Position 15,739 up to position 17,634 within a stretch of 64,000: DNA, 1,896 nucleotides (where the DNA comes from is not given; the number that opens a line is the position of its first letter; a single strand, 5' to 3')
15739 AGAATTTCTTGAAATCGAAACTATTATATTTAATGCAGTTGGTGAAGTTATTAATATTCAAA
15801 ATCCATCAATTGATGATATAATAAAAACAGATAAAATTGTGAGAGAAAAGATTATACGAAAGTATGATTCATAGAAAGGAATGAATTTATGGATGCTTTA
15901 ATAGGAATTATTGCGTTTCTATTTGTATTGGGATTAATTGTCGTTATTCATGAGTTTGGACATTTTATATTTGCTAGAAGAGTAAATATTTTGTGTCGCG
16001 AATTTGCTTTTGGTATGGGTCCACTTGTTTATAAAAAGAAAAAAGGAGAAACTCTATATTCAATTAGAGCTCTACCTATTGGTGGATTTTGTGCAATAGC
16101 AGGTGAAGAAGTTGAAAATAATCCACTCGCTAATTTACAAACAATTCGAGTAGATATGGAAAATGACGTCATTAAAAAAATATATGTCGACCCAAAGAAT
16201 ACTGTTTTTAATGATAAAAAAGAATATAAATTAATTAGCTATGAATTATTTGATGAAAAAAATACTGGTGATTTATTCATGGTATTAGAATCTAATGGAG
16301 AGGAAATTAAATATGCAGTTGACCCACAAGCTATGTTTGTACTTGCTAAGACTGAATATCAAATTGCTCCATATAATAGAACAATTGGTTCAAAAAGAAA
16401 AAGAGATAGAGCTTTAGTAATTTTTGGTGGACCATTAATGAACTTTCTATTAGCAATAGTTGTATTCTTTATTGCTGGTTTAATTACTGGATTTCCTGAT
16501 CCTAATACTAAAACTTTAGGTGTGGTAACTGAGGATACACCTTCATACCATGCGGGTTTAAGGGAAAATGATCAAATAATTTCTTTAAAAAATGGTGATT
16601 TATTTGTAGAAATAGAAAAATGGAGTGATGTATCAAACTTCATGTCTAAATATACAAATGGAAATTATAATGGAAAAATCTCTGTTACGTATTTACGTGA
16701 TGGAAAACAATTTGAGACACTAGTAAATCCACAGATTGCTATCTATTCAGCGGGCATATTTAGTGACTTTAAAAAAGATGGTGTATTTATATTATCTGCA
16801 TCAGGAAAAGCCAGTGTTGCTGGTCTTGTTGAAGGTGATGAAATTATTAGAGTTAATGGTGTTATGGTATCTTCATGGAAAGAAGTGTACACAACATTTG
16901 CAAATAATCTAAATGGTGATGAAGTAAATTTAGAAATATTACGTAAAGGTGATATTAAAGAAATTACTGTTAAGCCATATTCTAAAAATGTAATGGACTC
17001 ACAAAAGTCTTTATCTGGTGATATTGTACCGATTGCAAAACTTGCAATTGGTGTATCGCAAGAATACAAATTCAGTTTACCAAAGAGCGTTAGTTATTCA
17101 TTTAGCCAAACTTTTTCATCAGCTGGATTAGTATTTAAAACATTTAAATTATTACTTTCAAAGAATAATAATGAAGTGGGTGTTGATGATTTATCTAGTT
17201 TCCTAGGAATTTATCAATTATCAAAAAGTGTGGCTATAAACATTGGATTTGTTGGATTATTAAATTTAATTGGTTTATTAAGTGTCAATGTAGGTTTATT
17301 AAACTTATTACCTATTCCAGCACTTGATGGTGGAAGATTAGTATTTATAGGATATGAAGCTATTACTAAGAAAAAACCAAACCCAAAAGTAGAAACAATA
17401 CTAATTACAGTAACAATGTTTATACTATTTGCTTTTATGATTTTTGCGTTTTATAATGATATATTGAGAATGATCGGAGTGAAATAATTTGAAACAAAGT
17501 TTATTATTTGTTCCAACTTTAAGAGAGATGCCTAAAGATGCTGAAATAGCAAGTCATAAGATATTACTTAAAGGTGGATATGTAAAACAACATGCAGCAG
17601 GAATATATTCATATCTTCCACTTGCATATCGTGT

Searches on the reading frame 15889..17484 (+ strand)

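Call 73: search_protein_families(library=pfam, proteins=[window:15889-17484:+], max_evalue=0.00001)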
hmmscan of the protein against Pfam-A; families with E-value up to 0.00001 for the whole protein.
window:15889-17484:+ (532 aa): 4 families
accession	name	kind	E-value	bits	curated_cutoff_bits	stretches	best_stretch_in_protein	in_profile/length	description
PF02163.28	Peptidase_M50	-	2.9e-54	184.2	27.2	1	9-515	1-220/221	Peptidase family M50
PF13180.12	PDZ_2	-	3.7e-14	53.2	27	1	308-362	25-79/80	PDZ domain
PF17820.7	PDZ_6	-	2.9e-07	30.6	27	0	306-352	9-54/54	PDZ domain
PF00595.29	PDZ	-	7.3e-07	29.9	23.2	0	306-350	36-80/81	PDZ domain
